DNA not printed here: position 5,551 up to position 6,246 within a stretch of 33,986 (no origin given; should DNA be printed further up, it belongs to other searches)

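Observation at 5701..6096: Single reverse-oriented, AT-rich gene embedded in the early operon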

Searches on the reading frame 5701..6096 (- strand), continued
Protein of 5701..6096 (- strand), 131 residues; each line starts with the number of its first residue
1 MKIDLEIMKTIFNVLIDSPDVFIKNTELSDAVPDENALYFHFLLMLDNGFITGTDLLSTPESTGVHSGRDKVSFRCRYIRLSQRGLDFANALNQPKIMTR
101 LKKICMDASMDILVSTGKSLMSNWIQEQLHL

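Call 45: fold_search(model_id=the predicted structure, library=pdb)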
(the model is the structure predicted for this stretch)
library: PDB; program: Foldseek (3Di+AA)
matches with E <= 10: 815; with E <= 0.001: 0
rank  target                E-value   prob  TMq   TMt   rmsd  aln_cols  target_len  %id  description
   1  22oz_D                8.0e-03  0.99  0.42  0.34  12.8       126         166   19  Structural insights into HpaR-mediated recognition of hrpX and hrpG in Xanthomonas campestris pv. campestris (released 2026-03-11)
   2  4rgu_B                1.2e-02  0.98  0.42  0.39  13.5       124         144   16  Crystal Structure of Putative MarR Family Transcriptional Regulator HcaR from Acinetobacter sp. ADP complexed with fer (released 2015-03-04)
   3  4aih_A                1.4e-02  0.97  0.41  0.40  14.8       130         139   18  Crystal structure of RovA from Yersinia in its free form (released 2012-09-12)
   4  3zmd_A                1.7e-02  0.96  0.42  0.38  13.9       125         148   15  Crystal structure of AbsC, a MarR family transcriptional regulator from Streptomyces coelicolor (released 2013-02-20)
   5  3k0l_A                1.9e-02  0.97  0.42  0.40  12.9       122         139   15  Crystal Structure of Putative MarR Family Transcriptional Regulator from Acinetobacter sp. ADP (released 2009-10-13)
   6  1f4k_A                1.9e-02  0.94  0.41  0.45   9.7       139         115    9  CRYSTAL STRUCTURE OF THE REPLICATION TERMINATOR PROTEIN/B-SITE DNA COMPLEX (released 2001-06-08)
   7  4rgr_A                2.2e-02  0.97  0.42  0.40  13.2       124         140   15  Crystal Structure of Putative MarR Family Transcriptional Regulator HcaR from Acinetobacter sp. ADP (released 2015-03-04)
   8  2dql_A                2.3e-02  0.98  0.42  0.47   6.8       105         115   22  Crystal structure of the circadian clock associated protein Pex from anabaena (released 2007-05-29)
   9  4rgx_A                2.6e-02  0.97  0.42  0.40  12.3       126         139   14  Crystal Structure of Putative MarR Family Transcriptional Regulator HcaR from Acinetobacter sp. ADP complexed with 3,4 (released 2015-03-04)
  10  7el3_B                3.2e-02  0.97  0.44  0.43  13.7       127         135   14  Crystal structure of HpaR-DNA complex from Acinetobacter baumannii (released 2022-01-19)
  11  3vod_B                3.2e-02  0.95  0.45  0.43  11.7       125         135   17  Crystal Structure of mutant MarR C80S from E.coli (released 2013-03-06)
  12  4aih_B                3.2e-02  0.95  0.45  0.44  13.2       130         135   18  Crystal structure of RovA from Yersinia in its free form (released 2012-09-12)
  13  3k0l_B                3.2e-02  0.95  0.41  0.39  13.4       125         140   15  Crystal Structure of Putative MarR Family Transcriptional Regulator from Acinetobacter sp. ADP (released 2009-10-13)
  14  6pcp_A                3.4e-02  0.98  0.45  0.43  12.0       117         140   11  Mechanism for regulation of DNA binding of Bordetella bronchiseptica BpsR by 6-hydroxynicotinic acid (released 2019-11-06)
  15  2e1n_B                3.4e-02  0.95  0.39  0.45   5.9       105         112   19  Crystal structure of the Cyanobacterium circadian clock modifier Pex (released 2006-11-28)
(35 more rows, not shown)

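Call 53: find_encoding_contigs(protein=P0094, flank=5000, max_places=4)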
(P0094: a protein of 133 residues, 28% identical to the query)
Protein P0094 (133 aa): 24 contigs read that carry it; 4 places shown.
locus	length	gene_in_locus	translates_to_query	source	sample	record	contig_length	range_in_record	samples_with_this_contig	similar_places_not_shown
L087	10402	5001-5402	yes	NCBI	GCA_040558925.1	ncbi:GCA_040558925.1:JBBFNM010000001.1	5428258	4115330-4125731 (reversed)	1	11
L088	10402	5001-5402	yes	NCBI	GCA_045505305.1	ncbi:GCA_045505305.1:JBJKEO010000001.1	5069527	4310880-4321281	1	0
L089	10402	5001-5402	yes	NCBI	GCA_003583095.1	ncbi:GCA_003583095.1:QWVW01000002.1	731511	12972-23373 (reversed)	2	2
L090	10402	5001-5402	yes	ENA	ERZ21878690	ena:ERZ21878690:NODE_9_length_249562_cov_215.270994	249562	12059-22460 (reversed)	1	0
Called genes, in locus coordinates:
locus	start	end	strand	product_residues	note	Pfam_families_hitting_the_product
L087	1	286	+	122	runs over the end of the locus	PF05866:RusA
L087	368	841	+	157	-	-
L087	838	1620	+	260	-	PF03589:Antiterm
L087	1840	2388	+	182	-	-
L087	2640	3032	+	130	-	PF16931:Phage_holin_8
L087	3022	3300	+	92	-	PF05449:Phage_holin_3_7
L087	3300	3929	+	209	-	PF00182:Glyco_hydro_19 (faint)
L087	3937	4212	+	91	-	-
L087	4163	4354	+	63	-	-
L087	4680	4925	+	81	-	PF10834:DUF2560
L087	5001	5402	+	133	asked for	PF10711:DUF2513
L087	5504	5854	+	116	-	PF01844:HNH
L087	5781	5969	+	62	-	-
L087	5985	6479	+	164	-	PF05119:Terminase_4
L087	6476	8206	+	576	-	PF03354:TerL_ATPase, PF20441:TerL_nuclease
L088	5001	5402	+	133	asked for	PF10711:DUF2513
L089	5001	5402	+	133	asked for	PF10711:DUF2513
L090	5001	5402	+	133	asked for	PF10711:DUF2513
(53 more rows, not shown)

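Call 54: find_encoding_contigs(protein=P0076, flank=5000, max_places=3)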
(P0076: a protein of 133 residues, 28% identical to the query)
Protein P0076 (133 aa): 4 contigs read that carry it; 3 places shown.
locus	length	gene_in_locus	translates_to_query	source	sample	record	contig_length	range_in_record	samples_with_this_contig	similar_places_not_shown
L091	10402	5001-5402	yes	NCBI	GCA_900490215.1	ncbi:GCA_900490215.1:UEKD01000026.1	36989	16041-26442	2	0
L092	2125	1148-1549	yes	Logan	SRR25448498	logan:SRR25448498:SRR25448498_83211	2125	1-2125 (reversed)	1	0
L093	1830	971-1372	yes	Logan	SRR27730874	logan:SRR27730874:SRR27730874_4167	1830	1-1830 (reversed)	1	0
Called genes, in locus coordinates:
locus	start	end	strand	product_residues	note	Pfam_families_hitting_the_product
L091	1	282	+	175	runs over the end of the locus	PF05869:Dam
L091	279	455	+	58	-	PF05322:NinE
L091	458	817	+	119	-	PF10765:Phage_P22_NinX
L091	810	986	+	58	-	PF05810:NinF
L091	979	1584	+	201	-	PF05766:NinG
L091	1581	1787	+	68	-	PF06322:Phage_NinH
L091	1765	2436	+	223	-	PF00149:Metallophos, PF12850:Metallophos_2 (faint)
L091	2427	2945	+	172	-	PF06530:Phage_antitermQ, PF06576:DUF1133 (weak)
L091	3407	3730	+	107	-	PF05106:Phage_holin_3_1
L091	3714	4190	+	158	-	-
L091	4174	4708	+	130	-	PF10828:DUF2570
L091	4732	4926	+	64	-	-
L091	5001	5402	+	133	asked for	PF10711:DUF2513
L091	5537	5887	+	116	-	PF01844:HNH, PF14279:HNH_5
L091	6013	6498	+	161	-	PF05119:Terminase_4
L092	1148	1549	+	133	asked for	PF10711:DUF2513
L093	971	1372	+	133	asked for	PF10711:DUF2513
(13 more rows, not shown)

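Call 55: find_encoding_contigs(protein=P0057, flank=5000, max_places=2)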
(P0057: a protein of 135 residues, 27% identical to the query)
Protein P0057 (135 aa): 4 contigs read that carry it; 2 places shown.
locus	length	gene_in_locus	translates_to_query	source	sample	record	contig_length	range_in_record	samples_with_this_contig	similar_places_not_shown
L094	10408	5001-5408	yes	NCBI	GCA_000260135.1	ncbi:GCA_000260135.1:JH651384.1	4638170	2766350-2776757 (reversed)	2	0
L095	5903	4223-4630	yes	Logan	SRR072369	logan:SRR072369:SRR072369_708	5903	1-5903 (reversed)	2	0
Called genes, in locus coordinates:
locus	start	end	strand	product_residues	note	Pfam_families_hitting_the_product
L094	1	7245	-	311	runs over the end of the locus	PF12760:Zn_ribbon_IS1595, PF23451:Zn_ribbon_PaaD (weak), PF12762:DDE_Tnp_IS1595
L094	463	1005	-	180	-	-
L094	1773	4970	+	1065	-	PF20473:MmeI_Mtase (weak), PF02384:N6_Mtase (weak), PF18135:Type_ISP_C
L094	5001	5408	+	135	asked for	PF10711:DUF2513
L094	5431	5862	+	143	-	-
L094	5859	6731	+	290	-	-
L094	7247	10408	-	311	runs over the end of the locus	PF12760:Zn_ribbon_IS1595, PF23451:Zn_ribbon_PaaD (weak), PF12762:DDE_Tnp_IS1595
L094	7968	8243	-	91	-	-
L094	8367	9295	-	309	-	PF13358:DDE_3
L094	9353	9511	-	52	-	-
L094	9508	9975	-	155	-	-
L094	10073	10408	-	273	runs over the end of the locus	PF02498:Bro-N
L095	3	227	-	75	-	?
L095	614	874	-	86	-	-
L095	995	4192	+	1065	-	PF20473:MmeI_Mtase (weak), PF02384:N6_Mtase (weak), PF18135:Type_ISP_C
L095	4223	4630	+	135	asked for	PF10711:DUF2513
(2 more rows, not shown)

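Call 56: find_encoding_contigs(protein=P0077, flank=5000, max_places=3)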
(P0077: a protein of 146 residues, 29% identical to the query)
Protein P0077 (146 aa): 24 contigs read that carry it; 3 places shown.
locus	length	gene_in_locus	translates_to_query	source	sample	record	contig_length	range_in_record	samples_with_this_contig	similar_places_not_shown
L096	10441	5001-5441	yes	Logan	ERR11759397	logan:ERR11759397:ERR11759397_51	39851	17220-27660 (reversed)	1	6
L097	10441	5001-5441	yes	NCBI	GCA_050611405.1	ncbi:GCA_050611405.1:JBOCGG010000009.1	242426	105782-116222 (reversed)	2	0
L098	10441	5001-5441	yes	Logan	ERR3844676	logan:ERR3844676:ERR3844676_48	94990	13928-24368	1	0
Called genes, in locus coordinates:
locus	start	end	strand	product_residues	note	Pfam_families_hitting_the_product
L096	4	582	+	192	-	PF06576:DUF1133, PF06530:Phage_antitermQ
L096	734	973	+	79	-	-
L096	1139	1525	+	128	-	PF16931:Phage_holin_8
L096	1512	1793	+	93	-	PF05449:Phage_holin_3_7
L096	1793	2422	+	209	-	PF00182:Glyco_hydro_19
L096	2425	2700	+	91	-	-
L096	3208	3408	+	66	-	-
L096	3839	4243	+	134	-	PF28078:GvpU-like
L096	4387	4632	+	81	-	PF10834:DUF2560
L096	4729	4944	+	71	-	-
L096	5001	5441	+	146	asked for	PF10711:DUF2513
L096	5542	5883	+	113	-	-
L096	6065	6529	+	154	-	PF05119:Terminase_4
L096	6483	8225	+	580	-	PF03354:TerL_ATPase, PF20441:TerL_nuclease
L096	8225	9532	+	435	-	PF04860:Phage_portal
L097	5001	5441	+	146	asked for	PF10711:DUF2513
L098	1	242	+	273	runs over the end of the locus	PF27659:CHP02642 (faint), PF03589:Antiterm, PF00684:DnaJ_CXXCXGXG (weak), PF03589:Antiterm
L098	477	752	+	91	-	-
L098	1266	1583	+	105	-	PF16083:Phage_holin_3_3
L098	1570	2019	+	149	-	PF00959:Phage_lysozyme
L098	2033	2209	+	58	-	-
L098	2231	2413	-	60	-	-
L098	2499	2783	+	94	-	PF24729:Acb2_Tad1_hairpin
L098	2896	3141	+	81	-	-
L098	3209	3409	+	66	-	-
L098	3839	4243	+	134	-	PF28078:GvpU-like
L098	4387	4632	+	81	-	PF10834:DUF2560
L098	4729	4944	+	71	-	-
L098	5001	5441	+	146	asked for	PF10711:DUF2513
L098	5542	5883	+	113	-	-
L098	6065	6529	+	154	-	PF05119:Terminase_4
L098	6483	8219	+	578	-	PF03354:TerL_ATPase, PF20441:TerL_nuclease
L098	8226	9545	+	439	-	PF04860:Phage_portal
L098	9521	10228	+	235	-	PF04586:Peptidase_S78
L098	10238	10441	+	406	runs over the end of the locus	PF05065:Phage_capsid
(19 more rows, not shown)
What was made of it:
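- Closest known: Pfam DUF2513. Different: Canonical members in lambdoid prophages are co-oriented with late genes next to HNH-terminase (calls 53, 54, 56).
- The lysis-terminase junction is itself an accessory-gene position; for example, an Acb2/Tad1-like gene lies there in L098 (call 56).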

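Call 64: search_protein_families(library=padloc, alignment_id=A2, max_evalue=0.01)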
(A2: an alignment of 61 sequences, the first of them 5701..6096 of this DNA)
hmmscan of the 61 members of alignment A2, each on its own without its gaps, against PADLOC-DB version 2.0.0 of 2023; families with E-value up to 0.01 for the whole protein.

A. member 1, window:5701-6096:- (131 aa): 0 families

B. families by the number of members that match (of 61 scanned): 1 family
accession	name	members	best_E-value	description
PDLC03871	LmuC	1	0.0095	-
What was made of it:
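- On Known anti-phage defence systems (PADLOC-DB v2): One marginal hit (LmuC, E=0.0095) among 61 family members (call 64).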

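Call 77: fold_search(model_id=the predicted structure, library=viral)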
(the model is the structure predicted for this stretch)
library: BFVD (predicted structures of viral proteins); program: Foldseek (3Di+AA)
matches with E <= 10: 635; with E <= 0.001: 0
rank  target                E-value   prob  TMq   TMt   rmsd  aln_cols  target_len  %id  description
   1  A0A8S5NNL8            2.2e-03  1.00  0.51  0.36   8.6       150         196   21  Uncharacterized protein [Siphoviridae sp. ctQU013]
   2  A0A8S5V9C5            8.5e-03  0.99  0.47  0.48  17.2       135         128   13  DNA binding protein [Siphoviridae sp. ct6rT12]
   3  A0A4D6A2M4            1.2e-02  1.00  0.57  0.58   4.6       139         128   14  (no name in the UniProt tables at hand)
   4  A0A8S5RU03            2.2e-02  0.99  0.38  0.56   5.7        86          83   15  (no name in the UniProt tables at hand)
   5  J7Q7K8                3.1e-02  0.95  0.46  0.50   7.9       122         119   13  Hypothetical wHTH DNA-binding protein [Alphaspiravirus yamagawaense]
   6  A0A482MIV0            3.3e-02  0.96  0.44  0.51   6.5       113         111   14  PadR family transcriptional regulator [Nodularia phage vB_NspS-kac68v162]
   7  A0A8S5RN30            3.8e-02  0.85  0.36  0.37  10.5       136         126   15  Uncharacterized protein [virus sp. ctFlR8]
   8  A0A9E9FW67            4.3e-02  0.90  0.39  0.40   9.5       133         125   14  (no name in the UniProt tables at hand)
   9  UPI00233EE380         5.2e-02  0.87  0.42  0.36   8.6       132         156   16  (no name look-up for this kind of identifier)
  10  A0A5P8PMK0            5.5e-02  0.98  0.36  0.60   4.5        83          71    8  Uncharacterized protein [Stenotrophomonas phage Moby]
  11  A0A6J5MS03            5.5e-02  0.80  0.36  0.34  10.0       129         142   11  Uncharacterized protein [uncultured Caudovirales phage]
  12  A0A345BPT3            6.2e-02  0.98  0.39  0.54   6.1        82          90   13  (no name in the UniProt tables at hand)
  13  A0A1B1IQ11            6.6e-02  0.54  0.34  0.20  14.7       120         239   12  (no name in the UniProt tables at hand)
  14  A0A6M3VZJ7            7.5e-02  0.97  0.40  0.55   6.1        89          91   13  Putative transcriptional regulator [Saccharolobus solfataricus rod-shaped virus 1]
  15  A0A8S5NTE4            7.5e-02  0.82  0.41  0.48  16.0       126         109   12  Uncharacterized protein [Myoviridae sp. ctzc413]
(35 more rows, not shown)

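Call 81: find_encoding_contigs(protein=P0069, flank=5000, max_places=1)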
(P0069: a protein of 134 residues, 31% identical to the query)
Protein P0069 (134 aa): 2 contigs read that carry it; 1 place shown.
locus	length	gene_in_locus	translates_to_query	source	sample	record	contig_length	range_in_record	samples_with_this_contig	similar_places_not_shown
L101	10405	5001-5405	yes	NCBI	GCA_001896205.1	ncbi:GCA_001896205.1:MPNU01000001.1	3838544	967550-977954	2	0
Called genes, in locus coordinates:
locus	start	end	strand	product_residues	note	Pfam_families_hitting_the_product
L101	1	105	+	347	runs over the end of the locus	PF06147:DUF968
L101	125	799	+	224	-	-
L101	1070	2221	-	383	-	PF01757:Acyl_transf_3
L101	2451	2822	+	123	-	PF16931:Phage_holin_8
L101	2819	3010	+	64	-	PF05449:Phage_holin_3_7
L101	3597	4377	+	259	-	PF08346:AntA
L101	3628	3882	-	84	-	-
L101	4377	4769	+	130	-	PF10828:DUF2570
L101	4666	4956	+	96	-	PF23793:LysC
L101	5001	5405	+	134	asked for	PF10711:DUF2513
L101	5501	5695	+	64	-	-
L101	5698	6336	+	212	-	-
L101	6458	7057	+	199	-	-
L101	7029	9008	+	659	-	PF05876:GpA_ATPase, PF20454:GpA_nuclease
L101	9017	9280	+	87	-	PF02831:gpW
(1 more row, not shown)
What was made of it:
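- Canonical DUF2513 genes sit directly upstream of HNH or terminase genes, on the same strand, in at least four mosaic prophage types (calls 53, 54, 56, 81).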

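Call 82: find_encoding_contigs(protein=P0060, flank=5000, max_places=2)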
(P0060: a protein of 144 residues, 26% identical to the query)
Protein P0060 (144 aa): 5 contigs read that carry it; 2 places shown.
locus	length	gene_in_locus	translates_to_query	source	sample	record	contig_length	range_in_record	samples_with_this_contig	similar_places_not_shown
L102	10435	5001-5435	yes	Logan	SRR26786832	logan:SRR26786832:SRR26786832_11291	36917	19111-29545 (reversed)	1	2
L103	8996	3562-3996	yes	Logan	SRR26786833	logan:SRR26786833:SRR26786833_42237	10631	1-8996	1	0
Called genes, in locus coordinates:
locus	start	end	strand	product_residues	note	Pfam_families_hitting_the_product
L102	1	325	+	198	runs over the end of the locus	PF01520:Amidase_3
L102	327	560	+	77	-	-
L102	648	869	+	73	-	-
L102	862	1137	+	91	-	-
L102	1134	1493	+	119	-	-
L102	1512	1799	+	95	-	-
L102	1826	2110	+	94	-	-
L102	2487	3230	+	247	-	PF07510:GmrSD_C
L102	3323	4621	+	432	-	-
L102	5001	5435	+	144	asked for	PF10711:DUF2513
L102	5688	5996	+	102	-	-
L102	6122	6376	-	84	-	-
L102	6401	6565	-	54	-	-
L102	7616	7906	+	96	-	-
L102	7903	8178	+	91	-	-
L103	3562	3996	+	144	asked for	PF10711:DUF2513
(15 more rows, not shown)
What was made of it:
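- Accessory neighbourhoods elsewhere: the lysis-terminase junction of lambdoid prophages, and positions next to a Type ISP R-M enzyme, GmrSD_C, and Acb2/Tad1- and AcrVA2-like genes (calls 53-56, 81, 82).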
